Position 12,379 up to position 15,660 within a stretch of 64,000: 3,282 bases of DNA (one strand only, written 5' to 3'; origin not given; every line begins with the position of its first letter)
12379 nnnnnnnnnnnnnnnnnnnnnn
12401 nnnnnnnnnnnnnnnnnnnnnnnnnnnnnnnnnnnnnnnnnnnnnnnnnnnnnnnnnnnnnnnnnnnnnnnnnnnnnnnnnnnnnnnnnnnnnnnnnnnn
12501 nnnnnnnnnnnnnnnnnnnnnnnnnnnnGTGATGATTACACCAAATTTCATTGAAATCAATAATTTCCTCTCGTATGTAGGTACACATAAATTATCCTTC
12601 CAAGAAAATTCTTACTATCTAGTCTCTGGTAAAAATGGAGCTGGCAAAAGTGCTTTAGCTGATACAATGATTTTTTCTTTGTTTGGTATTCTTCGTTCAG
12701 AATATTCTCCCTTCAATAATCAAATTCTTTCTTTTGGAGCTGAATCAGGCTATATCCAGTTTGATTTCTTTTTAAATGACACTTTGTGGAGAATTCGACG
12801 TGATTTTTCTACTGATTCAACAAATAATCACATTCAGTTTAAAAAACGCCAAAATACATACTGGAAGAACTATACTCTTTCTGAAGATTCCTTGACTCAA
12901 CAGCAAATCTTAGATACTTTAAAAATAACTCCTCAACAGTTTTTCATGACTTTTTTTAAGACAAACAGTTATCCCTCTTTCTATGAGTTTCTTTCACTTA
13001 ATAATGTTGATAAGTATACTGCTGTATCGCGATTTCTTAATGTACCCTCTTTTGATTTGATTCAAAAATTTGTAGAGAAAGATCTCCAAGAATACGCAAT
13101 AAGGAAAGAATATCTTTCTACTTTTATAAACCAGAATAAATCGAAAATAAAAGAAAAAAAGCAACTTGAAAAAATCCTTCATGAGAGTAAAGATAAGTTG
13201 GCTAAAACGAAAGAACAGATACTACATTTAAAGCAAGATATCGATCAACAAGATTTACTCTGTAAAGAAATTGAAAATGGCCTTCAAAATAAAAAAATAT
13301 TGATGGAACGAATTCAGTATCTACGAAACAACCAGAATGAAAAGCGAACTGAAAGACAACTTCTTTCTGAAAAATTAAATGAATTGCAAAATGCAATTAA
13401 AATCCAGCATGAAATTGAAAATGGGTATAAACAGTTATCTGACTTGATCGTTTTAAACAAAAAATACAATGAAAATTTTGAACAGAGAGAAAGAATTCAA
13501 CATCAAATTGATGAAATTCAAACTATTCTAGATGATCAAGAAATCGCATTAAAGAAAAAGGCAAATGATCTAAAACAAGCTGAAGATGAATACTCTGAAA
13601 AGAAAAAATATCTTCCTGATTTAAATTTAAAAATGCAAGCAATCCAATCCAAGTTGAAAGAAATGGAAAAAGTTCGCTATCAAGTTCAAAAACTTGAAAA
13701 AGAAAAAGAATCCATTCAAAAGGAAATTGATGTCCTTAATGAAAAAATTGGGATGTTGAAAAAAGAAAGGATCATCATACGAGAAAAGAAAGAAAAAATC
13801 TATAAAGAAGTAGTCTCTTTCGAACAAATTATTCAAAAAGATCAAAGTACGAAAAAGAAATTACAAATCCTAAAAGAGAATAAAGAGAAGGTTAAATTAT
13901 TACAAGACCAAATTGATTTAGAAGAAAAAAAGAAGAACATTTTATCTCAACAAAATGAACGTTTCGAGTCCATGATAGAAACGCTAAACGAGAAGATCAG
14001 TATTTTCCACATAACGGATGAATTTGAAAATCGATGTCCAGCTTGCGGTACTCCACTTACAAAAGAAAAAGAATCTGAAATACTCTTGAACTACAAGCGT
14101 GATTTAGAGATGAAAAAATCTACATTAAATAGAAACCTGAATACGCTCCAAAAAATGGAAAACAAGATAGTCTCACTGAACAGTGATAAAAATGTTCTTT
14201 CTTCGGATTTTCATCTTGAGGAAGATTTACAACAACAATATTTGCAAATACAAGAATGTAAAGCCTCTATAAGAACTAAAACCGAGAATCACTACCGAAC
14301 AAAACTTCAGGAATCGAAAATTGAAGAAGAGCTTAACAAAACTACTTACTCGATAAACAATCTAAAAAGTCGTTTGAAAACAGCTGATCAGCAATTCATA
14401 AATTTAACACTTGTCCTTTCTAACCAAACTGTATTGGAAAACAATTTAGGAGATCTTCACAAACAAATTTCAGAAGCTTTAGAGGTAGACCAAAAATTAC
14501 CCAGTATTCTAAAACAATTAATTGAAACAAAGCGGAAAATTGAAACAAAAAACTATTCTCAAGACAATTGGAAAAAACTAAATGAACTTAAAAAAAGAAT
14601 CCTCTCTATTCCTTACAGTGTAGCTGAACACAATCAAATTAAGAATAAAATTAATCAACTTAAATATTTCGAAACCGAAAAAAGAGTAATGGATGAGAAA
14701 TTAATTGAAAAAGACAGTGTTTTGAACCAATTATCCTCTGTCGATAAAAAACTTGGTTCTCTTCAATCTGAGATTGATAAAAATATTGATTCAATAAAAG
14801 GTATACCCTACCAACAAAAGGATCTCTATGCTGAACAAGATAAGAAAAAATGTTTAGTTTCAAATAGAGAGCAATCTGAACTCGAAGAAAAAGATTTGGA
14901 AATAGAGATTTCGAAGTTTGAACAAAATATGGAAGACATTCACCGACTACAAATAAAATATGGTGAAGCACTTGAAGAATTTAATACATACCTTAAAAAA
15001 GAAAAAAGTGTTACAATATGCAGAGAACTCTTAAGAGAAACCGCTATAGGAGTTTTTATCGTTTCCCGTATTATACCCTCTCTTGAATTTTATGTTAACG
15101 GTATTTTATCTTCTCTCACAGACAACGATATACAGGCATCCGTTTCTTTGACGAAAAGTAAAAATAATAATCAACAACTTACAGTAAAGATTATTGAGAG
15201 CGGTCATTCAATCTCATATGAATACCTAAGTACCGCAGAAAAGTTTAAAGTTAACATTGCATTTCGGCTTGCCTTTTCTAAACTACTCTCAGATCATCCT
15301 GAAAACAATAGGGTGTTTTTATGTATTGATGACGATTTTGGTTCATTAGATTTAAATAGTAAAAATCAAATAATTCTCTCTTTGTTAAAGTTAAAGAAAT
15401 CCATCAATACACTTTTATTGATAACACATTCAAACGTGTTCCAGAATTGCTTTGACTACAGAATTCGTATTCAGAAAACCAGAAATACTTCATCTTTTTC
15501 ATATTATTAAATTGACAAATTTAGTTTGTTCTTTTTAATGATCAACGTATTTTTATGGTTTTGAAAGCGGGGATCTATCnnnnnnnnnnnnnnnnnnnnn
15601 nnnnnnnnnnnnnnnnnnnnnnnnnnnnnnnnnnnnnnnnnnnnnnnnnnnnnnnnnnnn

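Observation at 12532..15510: SbcC/Rad50-like ATPase with intact zinc hook but non-canonical signature and Walker B residues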

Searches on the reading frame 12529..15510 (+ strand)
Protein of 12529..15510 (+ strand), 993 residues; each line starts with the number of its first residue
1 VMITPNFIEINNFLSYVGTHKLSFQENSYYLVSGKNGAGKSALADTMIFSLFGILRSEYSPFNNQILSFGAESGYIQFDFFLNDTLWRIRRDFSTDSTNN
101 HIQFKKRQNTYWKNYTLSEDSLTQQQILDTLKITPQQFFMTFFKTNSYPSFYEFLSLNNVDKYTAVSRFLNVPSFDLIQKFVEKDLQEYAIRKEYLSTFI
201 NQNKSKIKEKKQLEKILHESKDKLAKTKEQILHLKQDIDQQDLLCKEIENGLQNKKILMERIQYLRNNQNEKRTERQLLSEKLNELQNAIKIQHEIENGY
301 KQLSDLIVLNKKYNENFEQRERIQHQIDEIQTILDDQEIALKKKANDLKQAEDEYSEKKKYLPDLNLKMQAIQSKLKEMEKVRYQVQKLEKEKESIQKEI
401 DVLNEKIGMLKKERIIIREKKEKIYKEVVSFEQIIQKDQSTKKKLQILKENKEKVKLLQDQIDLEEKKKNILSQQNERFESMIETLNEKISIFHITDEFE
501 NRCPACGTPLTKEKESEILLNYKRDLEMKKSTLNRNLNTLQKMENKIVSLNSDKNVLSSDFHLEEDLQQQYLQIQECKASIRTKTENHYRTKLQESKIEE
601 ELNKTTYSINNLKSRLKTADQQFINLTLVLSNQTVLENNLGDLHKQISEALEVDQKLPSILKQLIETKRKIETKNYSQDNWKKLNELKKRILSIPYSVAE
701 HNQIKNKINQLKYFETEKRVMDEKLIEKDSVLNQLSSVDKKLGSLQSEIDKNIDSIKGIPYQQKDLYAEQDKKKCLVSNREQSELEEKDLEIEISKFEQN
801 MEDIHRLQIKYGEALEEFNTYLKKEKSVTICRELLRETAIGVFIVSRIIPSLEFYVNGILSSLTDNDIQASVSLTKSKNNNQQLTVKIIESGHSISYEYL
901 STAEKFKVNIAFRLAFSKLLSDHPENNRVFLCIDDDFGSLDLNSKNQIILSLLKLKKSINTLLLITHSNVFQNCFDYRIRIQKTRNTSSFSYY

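Call 3: search_protein_families(library=pfam, proteins=[window:12529-15510:+], max_evalue=1)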
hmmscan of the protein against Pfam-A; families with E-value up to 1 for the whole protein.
window:12529-15510:+ (993 aa): 11 families
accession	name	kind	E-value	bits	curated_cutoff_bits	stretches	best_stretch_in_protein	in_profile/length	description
PF13476.12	AAA_23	-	4.1e-10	41.1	27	1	8-238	2-200/201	AAA domain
PF13555.12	AAA_29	-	4.7e-05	23.5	27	1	8-52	4-47/61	P-loop containing region of AAA domain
PF02463.25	SMC_N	-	7.6e-05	22.7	40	1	8-52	5-49/220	RecF/RecN/SMC N terminal domain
PF13175.12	AAA_15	-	0.00051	20.2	32.1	1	6-351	4-278/374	AAA ATPase domain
PF04423.19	Rad50_zn_hook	-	0.0029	17.8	24.3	1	497-527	16-46/52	Rad50 zinc hook motif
PF03119.21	DNA_ligase_ZBD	-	0.057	13.8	25.8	1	502-517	1-15/27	NAD-dependent DNA ligase C4 zinc finger domain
PF13191.12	AAA_16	-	0.071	14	32.6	0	28-47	25-44/167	AAA ATPase domain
PF24115.1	DUF7389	-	0.074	13.7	27.8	1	335-373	26-64/67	Domain of unknown function (DUF7389)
PF13248.11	Zn_ribbon_3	-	0.1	12.5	27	1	500-513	2-15/26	zinc-ribbon domain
PF00005.33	ABC_tran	-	0.22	12.6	25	1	21-49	5-33/137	ABC transporter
PF24189.1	Ig_RSC4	-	0.33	11.4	28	1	107-146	30-69/87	RSC4 Ig-like domain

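Call 4: search_protein_families(library=ncbifam, proteins=[window:12529-15510:+], max_evalue=1)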
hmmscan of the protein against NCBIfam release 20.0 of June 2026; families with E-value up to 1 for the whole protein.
window:12529-15510:+ (993 aa): 13 families
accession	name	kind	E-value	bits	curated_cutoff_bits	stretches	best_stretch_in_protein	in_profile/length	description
TIGR00618.1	sbcc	subfamily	3.2e-18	65.1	478.5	2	765-988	810-1040/1043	exonuclease subunit SbcC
NF041034.1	Rad50_Sulf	equivalog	4.5e-17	61.2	1000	3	595-989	456-865/872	DNA double-strand break repair ATPase Rad50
NF045487.1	ASRP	equivalog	5.4e-16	58.3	300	3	20-340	8-278/593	archaea-specific SMC-related protein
NF003034.1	PRK03918.1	equivalog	1.7e-15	56.1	700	4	8-118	6-107/878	DNA double-strand break repair ATPase Rad50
NF041751.2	sbcc_Staph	equivalog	5.2e-13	47.9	920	1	23-623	20-644/1007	exonuclease subunit SbcC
NF002572.0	PRK02224.1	equivalog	1.9e-07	29.8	1087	2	8-99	6-93/888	DNA double-strand break repair ATPase Rad50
TIGR02168.1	SMC_prok_B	equivalog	4.2e-07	28.1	567.35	2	365-671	227-537/1181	chromosome segregation protein SMC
NF002244.0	PRK01156.1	equivalog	5.1e-07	28.2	847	2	7-99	5-92/895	DNA double-strand break repair ATPase Rad50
TIGR02169.1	SMC_prok_A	equivalog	5.4e-07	27.7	729.4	3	8-51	5-47/1165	chromosome segregation protein SMC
NF041035.1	Rad50_Halo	equivalog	0.0037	15.7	1000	1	8-94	6-88/883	DNA double-strand break repair ATPase Rad50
NF053563.1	Rkd4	equivalog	0.0039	15.4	860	2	8-53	6-49/747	arcadin-4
NF040873.1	AztA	equivalog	0.057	13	220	0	22-46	13-37/191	zinc ABC transporter ATP-binding protein AztA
NF045780.1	TrlF_fam_ATP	equivalog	0.076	11.7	350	2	37-446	319-714/944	TrlF family AAA-like ATPase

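Call 5: find_homologous_proteins(query=window:12529-15510:+, max_evalue=0.001)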
Query window:12529-15510:+ (993 aa): 39 proteins with E <= 0.001 among 8000 candidates.
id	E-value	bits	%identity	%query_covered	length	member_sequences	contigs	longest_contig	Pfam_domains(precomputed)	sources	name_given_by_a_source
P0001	0.0e+0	2098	100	100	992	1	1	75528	PF13476.13,PF13555.13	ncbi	-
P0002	8.9e-267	906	48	99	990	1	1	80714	PF13476.13,PF13555.13,PF02463.26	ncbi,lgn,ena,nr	ncbi:MAG: SMC family ATPase [Caldisericia bacterium]|nr:SMC family ATPase [Caldisericia bacterium]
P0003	4.1e-250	851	46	100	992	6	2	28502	PF13555.13,PF02463.26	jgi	jgi:DNA repair protein SbcC/Rad50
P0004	7.8e-246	837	46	98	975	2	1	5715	PF13476.13,PF13555.13,PF02463.26,PF13304.13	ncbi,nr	ncbi:MAG: SMC family ATPase [Caldisericia bacterium]|nr:SMC family ATPase [Caldisericia bacterium]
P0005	8.4e-239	813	44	100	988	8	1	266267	PF13476.13,PF13555.13,PF02463.26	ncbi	-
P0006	6.7e-238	810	43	100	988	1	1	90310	PF13175.13,PF13476.13,PF13555.13,PF02463.26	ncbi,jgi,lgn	-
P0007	3.9e-237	808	45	100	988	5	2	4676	PF13555.13,PF02463.26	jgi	jgi:exonuclease SbcC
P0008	4.2e-96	341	28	100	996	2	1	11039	PF13514.13,PF13175.13,PF13476.13,PF13558.13,PF13555.13,PF02463.26,PF13304.13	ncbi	-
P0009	3.5e-29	120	26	39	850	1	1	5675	PF13175.13,PF13476.13,PF13558.13,PF13555.13,PF02463.26,PF24161.2,PF04423.20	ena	-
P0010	1.7e-23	101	23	99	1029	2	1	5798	PF13476.13,PF13558.13,PF13555.13,PF02463.26,PF04423.20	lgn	-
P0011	5.1e-23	99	24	99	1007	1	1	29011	PF13175.13,PF13476.13,PF13558.13,PF02463.26,PF04423.20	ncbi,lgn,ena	-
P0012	1.4e-22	98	24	37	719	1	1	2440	PF13514.13,PF13175.13,PF13476.13,PF13558.13,PF13555.13,PF02463.26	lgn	-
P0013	7.8e-22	96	25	42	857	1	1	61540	PF13514.13,PF13175.13,PF13476.13,PF13558.13,PF13555.13,PF02463.26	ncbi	-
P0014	2.6e-21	94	21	47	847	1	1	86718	PF13514.13,PF13175.13,PF13476.13,PF13558.13,PF02463.26,PF04423.20,PF13304.13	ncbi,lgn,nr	ncbi:MAG: SMC family ATPase [Anaerolineae bacterium]|nr:SMC family ATPase [Anaerolineae bacterium] M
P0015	7.5e-17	79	28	15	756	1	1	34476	PF13476.13,PF13558.13,PF13555.13,PF02463.26,PF13304.13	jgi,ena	-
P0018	5.3e-14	70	25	16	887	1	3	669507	PF13476.13,PF02463.26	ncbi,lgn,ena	-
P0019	9.6e-14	69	20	38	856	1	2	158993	PF13175.13,PF13476.13,PF13558.13,PF13555.13,PF02463.26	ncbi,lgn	-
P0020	3.2e-13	67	24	99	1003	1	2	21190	PF13476.13,PF13558.13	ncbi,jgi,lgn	-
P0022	6.7e-13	66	26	30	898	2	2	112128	PF13175.13,PF13476.13,PF13558.13,PF13555.13,PF02463.26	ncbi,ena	-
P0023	8.2e-12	62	24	49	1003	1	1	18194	PF13514.13,PF13476.13,PF13558.13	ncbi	ncbi:MAG: SMC family ATPase [Caldisericaceae bacterium]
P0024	8.8e-10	56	28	16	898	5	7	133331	PF13476.13,PF13558.13,PF13555.13,PF02463.26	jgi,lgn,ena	-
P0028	1.5e-8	52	21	49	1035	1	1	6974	PF13514.13,PF13175.13,PF13476.13,PF13558.13,PF02463.26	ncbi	-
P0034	1.6e-5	42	20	92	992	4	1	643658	PF13175.13,PF13476.13,PF13558.13,PF13555.13,PF02463.26,PF13304.13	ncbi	-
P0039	9.1e-4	36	26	55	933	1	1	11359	PF13476.13,PF13558.13,PF02463.26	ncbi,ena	-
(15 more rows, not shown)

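Call 8: find_encoding_contigs(protein=P0002, flank=10000, max_places=3)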
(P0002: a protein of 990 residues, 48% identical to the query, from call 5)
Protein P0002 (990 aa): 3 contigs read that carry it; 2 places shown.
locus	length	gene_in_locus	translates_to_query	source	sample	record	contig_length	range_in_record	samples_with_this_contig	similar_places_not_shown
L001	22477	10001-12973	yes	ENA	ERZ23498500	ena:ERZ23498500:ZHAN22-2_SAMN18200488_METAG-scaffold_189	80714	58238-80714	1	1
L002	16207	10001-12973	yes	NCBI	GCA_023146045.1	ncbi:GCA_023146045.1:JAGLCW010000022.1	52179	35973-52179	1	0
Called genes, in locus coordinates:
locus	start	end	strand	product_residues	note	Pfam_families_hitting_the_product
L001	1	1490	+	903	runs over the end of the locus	PF17517:IgGFc_binding (faint)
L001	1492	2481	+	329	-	PF02424:ApbE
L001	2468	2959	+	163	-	PF07456:Hpre_diP_synt_I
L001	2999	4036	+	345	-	PF00022:Actin (weak), PF06723:MreB_Mbl, PF00012:HSP70, PF14450:FtsA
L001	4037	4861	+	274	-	PF04085:MreC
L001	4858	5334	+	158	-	-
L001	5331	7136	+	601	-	PF03717:PBP_dimer, PF00905:Transpeptidase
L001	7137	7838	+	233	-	PF03775:MinC_C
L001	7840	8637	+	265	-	PF00142:Fer4_NifH (faint), PF01656:CbiA, PF02374:ArsA_ATPase (weak), PF06564:CBP_BcsQ (faint), PF09140:MipZ, PF10609:ParA, PF13614:AAA_31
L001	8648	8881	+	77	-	PF03776:MinE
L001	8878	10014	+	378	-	-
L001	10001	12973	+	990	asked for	PF02463:SMC_N, PF13476:AAA_23, PF13555:AAA_29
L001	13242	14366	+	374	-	PF01855:POR_N, PF17147:PFOR_II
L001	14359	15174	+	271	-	PF02775:TPP_enzyme_C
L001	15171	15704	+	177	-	PF01558:POR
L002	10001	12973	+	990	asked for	PF02463:SMC_N, PF13476:AAA_23, PF13555:AAA_29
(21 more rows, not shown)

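Call 9: find_encoding_contigs(protein=P0005, flank=10000, max_places=3)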
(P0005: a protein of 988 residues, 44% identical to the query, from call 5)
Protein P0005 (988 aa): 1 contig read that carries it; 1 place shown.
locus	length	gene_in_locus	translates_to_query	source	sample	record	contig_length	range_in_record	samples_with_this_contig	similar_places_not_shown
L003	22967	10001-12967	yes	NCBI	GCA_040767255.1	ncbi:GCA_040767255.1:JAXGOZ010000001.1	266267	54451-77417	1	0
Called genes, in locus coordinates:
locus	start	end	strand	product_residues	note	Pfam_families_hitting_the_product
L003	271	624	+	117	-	-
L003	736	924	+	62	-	-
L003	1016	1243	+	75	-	-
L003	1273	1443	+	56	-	-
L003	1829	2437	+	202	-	PF02424:ApbE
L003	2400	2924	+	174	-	PF07456:Hpre_diP_synt_I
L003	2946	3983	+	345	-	PF00022:Actin (weak), PF06723:MreB_Mbl, PF00012:HSP70, PF14450:FtsA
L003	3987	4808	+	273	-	PF04085:MreC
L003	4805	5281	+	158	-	-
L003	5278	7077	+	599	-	PF03717:PBP_dimer, PF00905:Transpeptidase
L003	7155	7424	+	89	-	-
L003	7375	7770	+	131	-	PF03961:FapA (faint), PF03775:MinC_C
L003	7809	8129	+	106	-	PF02374:ArsA_ATPase (weak), PF10609:ParA, PF13614:AAA_31, PF01656:CbiA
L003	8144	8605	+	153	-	-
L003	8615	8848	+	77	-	PF03776:MinE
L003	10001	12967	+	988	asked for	PF02463:SMC_N, PF13476:AAA_23, PF13555:AAA_29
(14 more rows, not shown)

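Call 10: find_encoding_contigs(protein=P0008, flank=10000, max_places=3)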
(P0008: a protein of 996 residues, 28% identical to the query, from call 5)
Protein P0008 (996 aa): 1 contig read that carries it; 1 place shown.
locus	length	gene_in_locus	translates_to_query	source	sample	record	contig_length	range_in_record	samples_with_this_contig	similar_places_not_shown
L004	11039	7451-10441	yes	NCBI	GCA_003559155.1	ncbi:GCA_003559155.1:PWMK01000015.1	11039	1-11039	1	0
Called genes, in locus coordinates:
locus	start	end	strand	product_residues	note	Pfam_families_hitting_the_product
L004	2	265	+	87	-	?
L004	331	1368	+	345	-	PF00022:Actin (faint), PF06723:MreB_Mbl, PF00012:HSP70 (weak), PF14450:FtsA (weak)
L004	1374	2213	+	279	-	PF04085:MreC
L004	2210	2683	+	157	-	-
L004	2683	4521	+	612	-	PF03717:PBP_dimer, PF00905:Transpeptidase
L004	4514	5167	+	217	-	PF03775:MinC_C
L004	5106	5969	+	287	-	PF10609:ParA, PF01656:CbiA, PF02374:ArsA_ATPase (weak), PF09140:MipZ, PF13614:AAA_31, PF06564:CBP_BcsQ (weak)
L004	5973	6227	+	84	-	PF03776:MinE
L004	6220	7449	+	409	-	PF00149:Metallophos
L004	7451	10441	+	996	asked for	PF02463:SMC_N, PF13175:AAA_15 (weak), PF13304:AAA_21 (weak), PF13476:AAA_23, PF13514:AAA_27 (weak), PF13555:AAA_29, PF13558:SbcC_Walker_B (weak)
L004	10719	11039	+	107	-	?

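Call 11: find_encoding_contigs(protein=P0023, flank=10000, max_places=3)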
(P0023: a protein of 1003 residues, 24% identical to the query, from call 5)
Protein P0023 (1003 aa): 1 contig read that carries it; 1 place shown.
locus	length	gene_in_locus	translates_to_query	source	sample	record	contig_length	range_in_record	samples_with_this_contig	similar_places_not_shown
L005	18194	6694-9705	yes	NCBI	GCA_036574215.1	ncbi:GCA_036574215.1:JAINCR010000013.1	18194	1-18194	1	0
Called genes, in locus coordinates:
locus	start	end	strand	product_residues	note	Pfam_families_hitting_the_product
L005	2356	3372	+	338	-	PF02540:NAD_synthase (weak), PF03054:tRNA_Me_trans, PF20259:tRNA_Me_trans_M, PF20258:tRNA_Me_trans_C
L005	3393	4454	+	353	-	-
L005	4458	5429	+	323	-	PF13177:DNA_pol3_delta2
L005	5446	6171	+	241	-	PF04468:PSP1, PF28472:PSP1_3rd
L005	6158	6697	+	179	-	PF18306:LDcluster4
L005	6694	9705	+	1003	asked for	PF13476:AAA_23, PF13514:AAA_27 (weak), PF13558:SbcC_Walker_B (weak)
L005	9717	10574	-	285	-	PF00528:BPD_transp_1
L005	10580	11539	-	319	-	PF00528:BPD_transp_1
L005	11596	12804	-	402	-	PF01547:SBP_bac_1, PF13416:SBP_bac_8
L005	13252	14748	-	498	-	PF00221:Lyase_aromatic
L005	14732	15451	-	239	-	PF00702:Hydrolase, PF13419:HAD_2, PF13242:Hydrolase_like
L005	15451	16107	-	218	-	PF02254:TrkA_N, PF03446:NAD_binding_2 (weak), PF03807:F420_oxidored (faint), PF02080:TrkA_C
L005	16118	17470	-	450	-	PF02386:TrkH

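Call 12: find_encoding_contigs(protein=P0020, flank=10000, max_places=3)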
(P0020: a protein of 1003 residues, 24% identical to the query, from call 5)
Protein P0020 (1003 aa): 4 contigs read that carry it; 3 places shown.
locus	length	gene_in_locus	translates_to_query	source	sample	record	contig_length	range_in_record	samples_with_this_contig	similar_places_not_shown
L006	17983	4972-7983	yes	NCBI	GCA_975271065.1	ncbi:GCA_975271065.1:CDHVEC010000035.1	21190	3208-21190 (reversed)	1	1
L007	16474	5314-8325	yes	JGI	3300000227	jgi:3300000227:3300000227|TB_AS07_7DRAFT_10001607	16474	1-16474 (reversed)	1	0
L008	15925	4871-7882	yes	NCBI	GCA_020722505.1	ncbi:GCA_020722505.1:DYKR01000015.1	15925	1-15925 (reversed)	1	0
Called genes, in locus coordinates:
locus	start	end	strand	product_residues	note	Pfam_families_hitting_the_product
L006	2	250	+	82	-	?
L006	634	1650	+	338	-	PF02540:NAD_synthase (weak), PF02568:ThiI (weak), PF03054:tRNA_Me_trans, PF20259:tRNA_Me_trans_M, PF20258:tRNA_Me_trans_C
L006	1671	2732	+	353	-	-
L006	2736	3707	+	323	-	PF13177:DNA_pol3_delta2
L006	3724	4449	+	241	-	PF04468:PSP1, PF28472:PSP1_3rd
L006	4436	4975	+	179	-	PF18306:LDcluster4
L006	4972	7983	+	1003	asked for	PF13476:AAA_23, PF13558:SbcC_Walker_B (weak)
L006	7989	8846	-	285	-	PF00528:BPD_transp_1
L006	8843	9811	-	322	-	PF00528:BPD_transp_1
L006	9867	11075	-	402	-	PF01547:SBP_bac_1, PF13416:SBP_bac_8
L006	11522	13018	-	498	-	PF00221:Lyase_aromatic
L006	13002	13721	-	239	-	PF00702:Hydrolase, PF13419:HAD_2, PF13242:Hydrolase_like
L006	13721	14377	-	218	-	PF02254:TrkA_N, PF03446:NAD_binding_2 (weak), PF03807:F420_oxidored (faint), PF02080:TrkA_C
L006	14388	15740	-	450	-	PF02386:TrkH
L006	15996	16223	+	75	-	-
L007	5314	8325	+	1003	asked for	PF13476:AAA_23, PF13558:SbcC_Walker_B (weak)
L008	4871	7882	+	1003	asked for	PF13476:AAA_23, PF13558:SbcC_Walker_B (weak)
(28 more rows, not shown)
